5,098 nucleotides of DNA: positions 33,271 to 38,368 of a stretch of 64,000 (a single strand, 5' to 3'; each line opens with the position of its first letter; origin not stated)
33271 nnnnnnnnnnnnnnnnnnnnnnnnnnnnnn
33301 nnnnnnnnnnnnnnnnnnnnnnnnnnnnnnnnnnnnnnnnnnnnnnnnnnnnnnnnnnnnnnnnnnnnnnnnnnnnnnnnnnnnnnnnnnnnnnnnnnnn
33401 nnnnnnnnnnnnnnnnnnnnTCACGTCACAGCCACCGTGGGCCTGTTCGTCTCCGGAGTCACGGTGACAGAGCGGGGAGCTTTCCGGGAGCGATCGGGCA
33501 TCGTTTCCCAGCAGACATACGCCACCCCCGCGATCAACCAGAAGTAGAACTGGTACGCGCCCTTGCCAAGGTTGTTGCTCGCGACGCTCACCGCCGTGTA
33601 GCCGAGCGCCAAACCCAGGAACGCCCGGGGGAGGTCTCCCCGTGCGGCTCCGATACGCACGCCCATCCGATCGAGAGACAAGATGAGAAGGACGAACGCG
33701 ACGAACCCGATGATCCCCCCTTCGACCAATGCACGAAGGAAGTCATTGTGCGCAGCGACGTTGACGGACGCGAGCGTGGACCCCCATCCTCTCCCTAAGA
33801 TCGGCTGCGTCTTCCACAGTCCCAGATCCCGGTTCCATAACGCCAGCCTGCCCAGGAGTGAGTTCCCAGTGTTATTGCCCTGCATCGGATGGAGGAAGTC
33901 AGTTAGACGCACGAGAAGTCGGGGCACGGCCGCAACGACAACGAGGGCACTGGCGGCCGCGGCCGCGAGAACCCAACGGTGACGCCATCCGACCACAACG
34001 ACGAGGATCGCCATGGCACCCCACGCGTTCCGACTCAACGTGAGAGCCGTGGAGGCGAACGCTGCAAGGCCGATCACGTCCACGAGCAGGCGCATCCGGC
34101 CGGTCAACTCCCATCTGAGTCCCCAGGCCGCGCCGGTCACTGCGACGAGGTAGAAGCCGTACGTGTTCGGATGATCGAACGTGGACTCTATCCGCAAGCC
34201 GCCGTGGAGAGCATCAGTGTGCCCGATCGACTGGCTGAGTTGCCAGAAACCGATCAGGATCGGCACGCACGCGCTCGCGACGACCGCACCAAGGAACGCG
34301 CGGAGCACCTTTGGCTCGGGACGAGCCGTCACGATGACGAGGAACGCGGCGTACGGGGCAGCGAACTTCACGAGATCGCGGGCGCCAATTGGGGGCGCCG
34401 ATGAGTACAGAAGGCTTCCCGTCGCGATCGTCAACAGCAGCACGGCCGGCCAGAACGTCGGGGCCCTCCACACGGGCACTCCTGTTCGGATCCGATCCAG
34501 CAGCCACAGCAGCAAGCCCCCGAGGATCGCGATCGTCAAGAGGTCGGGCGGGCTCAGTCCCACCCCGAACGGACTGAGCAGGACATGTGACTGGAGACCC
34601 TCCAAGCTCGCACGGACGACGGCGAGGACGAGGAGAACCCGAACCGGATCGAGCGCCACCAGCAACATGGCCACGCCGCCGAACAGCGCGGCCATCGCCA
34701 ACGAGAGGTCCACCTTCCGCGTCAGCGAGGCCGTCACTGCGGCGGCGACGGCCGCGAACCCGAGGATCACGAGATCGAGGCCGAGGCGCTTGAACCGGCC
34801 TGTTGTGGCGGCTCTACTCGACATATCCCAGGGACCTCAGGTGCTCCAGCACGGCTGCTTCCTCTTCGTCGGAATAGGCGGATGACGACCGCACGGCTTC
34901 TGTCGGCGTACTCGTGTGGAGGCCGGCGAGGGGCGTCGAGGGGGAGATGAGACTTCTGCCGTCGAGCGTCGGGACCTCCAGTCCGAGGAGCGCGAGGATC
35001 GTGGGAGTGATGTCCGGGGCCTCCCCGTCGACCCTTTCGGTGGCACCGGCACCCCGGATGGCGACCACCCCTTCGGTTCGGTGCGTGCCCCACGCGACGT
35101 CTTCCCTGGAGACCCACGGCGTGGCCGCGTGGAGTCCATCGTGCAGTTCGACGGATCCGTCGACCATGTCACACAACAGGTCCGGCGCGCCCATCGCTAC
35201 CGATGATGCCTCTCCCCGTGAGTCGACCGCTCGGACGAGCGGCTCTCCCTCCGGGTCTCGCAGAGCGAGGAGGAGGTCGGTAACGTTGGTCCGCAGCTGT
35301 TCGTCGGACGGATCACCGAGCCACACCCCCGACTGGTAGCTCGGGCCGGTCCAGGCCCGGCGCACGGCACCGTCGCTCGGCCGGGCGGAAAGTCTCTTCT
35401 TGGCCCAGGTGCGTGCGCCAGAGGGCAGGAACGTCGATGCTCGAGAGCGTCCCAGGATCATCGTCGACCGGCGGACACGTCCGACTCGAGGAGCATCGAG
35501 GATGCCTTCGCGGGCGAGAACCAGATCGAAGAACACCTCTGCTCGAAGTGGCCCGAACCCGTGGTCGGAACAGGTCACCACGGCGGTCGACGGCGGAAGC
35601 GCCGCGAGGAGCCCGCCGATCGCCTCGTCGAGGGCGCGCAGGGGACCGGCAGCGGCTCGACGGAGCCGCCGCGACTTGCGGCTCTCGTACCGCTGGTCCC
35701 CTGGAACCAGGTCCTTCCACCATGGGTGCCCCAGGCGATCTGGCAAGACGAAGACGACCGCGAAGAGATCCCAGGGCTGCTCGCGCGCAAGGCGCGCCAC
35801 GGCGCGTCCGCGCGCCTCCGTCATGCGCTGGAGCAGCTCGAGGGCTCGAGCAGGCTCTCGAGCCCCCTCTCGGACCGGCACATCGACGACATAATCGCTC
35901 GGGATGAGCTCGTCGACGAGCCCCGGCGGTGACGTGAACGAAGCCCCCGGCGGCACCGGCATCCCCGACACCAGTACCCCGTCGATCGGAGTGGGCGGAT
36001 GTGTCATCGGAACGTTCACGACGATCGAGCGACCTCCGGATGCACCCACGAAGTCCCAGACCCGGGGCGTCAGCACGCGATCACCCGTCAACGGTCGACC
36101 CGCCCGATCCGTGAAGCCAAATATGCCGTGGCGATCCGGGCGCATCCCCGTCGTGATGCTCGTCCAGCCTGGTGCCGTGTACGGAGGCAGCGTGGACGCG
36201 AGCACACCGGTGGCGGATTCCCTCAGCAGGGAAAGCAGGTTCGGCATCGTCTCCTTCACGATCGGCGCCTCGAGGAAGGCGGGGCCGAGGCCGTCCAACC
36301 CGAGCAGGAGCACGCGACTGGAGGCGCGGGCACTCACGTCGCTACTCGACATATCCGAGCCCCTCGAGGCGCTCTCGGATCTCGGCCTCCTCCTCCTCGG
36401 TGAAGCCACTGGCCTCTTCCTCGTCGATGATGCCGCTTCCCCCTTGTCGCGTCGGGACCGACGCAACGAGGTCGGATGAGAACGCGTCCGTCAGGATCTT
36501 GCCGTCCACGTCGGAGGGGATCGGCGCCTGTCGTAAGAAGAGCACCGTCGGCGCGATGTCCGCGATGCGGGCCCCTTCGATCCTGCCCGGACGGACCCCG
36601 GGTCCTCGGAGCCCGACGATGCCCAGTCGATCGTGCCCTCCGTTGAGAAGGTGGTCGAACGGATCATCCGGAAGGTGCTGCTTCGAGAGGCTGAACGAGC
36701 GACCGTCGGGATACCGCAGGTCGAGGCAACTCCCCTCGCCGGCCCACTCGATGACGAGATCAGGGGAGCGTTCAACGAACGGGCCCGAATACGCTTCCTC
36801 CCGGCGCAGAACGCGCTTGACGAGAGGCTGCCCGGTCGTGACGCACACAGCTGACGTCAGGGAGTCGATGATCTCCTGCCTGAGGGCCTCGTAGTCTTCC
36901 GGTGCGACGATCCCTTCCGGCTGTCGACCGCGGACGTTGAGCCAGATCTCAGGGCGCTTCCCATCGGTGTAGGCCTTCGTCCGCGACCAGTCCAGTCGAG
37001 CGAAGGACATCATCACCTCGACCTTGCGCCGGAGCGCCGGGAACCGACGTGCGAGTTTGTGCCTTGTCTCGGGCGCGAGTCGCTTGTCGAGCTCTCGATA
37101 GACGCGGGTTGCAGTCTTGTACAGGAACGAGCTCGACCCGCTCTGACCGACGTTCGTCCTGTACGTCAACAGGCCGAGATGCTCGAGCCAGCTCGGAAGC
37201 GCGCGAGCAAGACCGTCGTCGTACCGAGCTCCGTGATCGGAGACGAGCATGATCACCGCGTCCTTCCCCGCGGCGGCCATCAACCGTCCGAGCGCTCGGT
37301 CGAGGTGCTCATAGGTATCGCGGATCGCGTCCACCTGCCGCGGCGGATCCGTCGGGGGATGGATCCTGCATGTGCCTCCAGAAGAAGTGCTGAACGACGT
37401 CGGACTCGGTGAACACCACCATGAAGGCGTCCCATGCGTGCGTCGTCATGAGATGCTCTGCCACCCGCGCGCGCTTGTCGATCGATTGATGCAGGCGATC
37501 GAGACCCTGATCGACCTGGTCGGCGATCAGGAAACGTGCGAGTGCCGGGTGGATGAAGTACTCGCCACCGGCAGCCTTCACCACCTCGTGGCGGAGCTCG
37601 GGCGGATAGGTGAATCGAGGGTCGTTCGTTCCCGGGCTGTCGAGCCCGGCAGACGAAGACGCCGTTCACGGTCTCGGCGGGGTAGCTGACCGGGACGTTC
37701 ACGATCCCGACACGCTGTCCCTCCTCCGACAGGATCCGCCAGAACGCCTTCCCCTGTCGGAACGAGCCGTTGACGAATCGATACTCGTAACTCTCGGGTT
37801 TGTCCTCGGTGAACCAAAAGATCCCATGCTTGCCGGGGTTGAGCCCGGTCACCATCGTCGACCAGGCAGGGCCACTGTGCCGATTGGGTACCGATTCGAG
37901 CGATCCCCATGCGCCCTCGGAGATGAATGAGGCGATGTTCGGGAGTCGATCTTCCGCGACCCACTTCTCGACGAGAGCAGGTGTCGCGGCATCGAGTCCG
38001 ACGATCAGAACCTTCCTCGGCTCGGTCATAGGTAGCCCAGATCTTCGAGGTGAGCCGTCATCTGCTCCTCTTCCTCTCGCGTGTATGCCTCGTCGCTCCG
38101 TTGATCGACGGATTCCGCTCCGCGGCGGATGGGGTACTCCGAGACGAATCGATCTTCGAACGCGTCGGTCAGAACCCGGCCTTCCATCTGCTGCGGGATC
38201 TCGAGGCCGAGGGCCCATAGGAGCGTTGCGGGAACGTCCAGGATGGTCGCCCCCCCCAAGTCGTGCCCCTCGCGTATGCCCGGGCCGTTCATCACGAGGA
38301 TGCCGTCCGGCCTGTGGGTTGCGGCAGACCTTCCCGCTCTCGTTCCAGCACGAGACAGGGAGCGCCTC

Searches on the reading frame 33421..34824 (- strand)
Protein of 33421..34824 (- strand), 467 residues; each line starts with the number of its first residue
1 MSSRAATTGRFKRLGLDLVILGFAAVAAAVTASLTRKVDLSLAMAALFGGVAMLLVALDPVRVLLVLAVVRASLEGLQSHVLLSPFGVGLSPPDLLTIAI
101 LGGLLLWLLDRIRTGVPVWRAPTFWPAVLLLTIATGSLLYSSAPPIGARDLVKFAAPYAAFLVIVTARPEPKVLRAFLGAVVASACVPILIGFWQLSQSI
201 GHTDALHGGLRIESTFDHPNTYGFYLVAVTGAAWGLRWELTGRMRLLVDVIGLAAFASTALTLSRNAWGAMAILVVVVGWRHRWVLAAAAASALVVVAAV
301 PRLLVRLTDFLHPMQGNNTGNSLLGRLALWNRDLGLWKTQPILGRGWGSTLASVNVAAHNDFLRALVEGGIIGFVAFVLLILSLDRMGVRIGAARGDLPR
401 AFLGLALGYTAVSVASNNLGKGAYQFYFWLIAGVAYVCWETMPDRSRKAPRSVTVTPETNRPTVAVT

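Call 18: search_protein_families(library=pfam, proteins=[window:33421-34824:-], max_evalue=0.001)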
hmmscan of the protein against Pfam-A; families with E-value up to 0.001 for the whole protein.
window:33421-34824:- (467 aa): 1 family
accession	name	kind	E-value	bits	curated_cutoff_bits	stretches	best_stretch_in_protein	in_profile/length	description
PF04932.20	Wzy_C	-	5.1e-14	52.7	31.7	1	253-378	4-149/149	O-Antigen ligase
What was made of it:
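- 33421..34824 (-): Wzy-type polymerase (Wzy_C domain), the expected functional partner of the PCP. Pfam PF04932 (call 18).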

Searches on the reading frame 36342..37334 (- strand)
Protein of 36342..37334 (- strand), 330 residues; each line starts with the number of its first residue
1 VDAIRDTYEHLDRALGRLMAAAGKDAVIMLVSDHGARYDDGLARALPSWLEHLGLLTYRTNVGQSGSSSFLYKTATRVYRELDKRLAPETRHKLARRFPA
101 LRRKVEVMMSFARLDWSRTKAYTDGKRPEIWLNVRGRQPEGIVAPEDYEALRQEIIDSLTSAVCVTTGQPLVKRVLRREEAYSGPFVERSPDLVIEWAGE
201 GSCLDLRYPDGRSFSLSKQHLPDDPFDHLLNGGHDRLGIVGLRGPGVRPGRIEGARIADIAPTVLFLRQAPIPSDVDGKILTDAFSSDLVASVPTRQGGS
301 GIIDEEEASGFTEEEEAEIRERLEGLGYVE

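Call 3: search_protein_families(library=pfam, proteins=[window:36342-37334:-], max_evalue=0.01)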
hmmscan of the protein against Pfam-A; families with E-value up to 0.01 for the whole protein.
window:36342-37334:- (330 aa): 1 family
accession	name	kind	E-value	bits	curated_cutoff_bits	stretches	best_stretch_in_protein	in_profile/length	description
PF01663.27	Phosphodiest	-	1.3e-08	35.3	23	1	3-199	183-318/342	Type I phosphodiesterase / nucleotide pyrophosphatase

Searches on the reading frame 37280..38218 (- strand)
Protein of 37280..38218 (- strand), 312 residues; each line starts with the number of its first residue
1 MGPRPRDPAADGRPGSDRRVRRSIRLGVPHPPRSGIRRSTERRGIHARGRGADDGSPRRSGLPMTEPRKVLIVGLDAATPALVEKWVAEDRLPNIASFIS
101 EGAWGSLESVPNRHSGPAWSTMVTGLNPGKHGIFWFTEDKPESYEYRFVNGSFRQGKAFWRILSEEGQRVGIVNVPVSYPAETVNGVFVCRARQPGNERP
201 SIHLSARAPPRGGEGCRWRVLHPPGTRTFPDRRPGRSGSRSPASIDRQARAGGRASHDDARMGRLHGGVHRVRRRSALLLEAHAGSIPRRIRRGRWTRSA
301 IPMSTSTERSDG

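Call 3: search_protein_families(library=pfam, proteins=[window:37280-38218:-], max_evalue=0.01)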
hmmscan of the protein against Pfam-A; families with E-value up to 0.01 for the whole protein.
window:37280-38218:- (312 aa): 1 family
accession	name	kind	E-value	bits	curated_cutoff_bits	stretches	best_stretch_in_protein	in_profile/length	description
PF01663.27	Phosphodiest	-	1.3e-18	68.1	23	1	70-192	1-120/342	Type I phosphodiesterase / nucleotide pyrophosphatase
